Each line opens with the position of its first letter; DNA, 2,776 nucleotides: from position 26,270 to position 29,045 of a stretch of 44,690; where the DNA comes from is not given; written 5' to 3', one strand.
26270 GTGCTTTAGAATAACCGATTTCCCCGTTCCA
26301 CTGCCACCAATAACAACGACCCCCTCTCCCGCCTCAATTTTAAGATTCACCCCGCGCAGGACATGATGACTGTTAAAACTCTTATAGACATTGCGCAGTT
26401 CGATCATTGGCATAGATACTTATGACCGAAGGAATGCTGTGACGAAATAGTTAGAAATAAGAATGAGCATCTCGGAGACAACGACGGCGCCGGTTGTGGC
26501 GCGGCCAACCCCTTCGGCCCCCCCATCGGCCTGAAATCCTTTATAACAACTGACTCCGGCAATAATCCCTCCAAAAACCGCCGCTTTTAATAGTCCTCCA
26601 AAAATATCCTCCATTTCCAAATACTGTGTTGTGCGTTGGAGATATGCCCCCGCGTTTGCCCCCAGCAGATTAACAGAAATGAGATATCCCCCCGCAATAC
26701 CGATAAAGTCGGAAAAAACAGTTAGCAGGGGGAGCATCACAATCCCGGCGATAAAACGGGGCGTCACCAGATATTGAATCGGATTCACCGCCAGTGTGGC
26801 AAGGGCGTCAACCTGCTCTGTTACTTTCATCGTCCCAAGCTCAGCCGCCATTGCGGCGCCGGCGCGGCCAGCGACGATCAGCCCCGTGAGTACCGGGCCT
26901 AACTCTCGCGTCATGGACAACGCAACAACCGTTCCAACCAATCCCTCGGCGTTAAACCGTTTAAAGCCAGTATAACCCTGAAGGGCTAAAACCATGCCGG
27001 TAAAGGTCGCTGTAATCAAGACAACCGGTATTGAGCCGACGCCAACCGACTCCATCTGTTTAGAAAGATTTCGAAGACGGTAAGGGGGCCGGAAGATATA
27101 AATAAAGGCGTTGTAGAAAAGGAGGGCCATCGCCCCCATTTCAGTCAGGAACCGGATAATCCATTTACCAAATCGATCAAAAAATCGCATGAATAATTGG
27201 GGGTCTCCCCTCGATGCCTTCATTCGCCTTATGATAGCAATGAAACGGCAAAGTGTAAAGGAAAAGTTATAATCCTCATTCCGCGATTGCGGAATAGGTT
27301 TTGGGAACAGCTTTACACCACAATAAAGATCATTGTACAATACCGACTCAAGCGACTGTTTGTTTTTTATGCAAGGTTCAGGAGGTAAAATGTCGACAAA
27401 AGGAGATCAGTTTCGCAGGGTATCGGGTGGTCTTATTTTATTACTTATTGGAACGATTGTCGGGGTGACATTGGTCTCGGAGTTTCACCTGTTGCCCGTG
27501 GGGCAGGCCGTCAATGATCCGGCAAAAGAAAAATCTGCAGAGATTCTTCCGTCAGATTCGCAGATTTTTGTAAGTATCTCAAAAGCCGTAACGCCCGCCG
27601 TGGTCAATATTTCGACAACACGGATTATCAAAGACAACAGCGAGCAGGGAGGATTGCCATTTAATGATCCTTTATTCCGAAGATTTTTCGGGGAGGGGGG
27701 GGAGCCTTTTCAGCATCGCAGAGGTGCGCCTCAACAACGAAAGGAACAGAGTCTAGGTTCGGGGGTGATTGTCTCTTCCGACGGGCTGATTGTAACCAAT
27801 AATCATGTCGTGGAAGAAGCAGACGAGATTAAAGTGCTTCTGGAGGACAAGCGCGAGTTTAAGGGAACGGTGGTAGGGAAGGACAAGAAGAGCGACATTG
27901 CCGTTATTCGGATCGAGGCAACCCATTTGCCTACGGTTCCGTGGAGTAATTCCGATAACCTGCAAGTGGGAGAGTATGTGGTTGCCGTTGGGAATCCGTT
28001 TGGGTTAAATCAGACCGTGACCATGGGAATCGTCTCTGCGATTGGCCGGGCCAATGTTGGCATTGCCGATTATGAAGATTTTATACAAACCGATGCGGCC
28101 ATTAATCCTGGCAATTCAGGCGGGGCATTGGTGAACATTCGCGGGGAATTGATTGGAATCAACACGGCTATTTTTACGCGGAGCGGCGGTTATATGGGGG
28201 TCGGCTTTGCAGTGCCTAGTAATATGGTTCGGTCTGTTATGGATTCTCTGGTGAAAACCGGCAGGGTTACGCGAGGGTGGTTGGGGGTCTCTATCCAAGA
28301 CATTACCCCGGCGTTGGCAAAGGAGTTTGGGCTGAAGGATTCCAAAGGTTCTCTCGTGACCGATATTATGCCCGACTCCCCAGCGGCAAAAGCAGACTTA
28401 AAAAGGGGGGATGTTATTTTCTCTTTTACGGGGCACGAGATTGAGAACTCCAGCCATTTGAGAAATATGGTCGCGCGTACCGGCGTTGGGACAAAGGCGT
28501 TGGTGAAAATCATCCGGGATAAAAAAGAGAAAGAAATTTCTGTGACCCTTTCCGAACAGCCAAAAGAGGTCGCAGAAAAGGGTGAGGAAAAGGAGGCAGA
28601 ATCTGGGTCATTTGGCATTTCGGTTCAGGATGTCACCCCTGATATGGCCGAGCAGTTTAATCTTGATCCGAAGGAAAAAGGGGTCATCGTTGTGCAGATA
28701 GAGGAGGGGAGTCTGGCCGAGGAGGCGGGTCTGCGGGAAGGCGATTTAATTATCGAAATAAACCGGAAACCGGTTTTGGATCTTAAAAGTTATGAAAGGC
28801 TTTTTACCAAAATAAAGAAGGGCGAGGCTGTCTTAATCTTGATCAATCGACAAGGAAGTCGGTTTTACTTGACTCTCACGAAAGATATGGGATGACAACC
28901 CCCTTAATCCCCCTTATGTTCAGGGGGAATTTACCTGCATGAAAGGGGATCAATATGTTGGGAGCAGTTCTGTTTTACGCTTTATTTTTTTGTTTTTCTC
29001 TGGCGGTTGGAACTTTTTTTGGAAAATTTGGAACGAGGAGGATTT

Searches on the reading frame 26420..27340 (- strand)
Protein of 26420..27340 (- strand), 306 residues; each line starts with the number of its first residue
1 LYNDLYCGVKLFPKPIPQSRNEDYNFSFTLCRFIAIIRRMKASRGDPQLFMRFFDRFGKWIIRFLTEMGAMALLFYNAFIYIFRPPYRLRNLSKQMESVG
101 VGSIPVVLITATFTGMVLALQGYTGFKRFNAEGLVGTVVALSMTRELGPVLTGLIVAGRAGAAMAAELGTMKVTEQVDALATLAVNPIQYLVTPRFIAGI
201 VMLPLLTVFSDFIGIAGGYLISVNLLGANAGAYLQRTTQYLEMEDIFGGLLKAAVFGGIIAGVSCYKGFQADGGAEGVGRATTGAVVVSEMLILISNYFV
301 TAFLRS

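Call 28: search_protein_families(library=pfam, proteins=[window:26420-27340:-])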
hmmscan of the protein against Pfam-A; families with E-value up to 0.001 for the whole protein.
window:26420-27340:- (306 aa): 1 family
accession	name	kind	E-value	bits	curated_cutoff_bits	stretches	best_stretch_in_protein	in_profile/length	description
PF02405.21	MlaE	-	1.5e-83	280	22.5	1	93-302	2-211/212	Permease MlaE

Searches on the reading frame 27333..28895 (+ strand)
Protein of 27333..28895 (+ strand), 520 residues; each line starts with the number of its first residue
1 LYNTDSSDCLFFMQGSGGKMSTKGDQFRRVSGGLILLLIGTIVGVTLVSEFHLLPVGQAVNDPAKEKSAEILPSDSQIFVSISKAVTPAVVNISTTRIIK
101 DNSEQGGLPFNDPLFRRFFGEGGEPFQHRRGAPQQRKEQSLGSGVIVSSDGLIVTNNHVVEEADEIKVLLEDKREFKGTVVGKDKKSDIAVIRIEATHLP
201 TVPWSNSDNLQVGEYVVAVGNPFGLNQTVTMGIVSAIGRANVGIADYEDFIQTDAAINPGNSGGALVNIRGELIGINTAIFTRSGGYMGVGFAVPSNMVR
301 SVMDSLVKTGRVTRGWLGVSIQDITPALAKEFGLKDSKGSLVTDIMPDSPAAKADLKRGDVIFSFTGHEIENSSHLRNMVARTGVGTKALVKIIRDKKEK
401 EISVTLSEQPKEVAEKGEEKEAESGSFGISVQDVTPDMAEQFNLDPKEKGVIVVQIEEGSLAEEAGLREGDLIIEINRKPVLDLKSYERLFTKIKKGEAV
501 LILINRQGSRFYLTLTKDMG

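Call 28: search_protein_families(library=pfam, proteins=[window:27333-28895:+])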
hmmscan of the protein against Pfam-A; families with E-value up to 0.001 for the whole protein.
window:27333-28895:+ (520 aa): 7 families
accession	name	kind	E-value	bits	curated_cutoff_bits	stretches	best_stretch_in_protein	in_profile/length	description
PF13365.12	Trypsin_2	-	1.2e-35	123.8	27.6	1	142-276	1-144/144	Trypsin-like peptidase domain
PF13180.12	PDZ_2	-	2.3e-26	92.3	27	2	317-406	3-80/80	PDZ domain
PF17820.7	PDZ_6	-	1.4e-20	73.2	27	2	452-506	1-54/54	PDZ domain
PF00089.32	Trypsin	-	1.7e-20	74.3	20.6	1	136-300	20-217/220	Trypsin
PF00595.29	PDZ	-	2.8e-20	72.9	23.2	2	420-496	6-71/81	PDZ domain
PF10459.15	Peptidase_S46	-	8e-06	25.2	22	0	141-162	48-69/698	Peptidase S46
PF04495.20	GRASP55_65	-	0.00043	21.1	27.7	0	338-383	43-89/138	GRASP55/65 PDZ-like domain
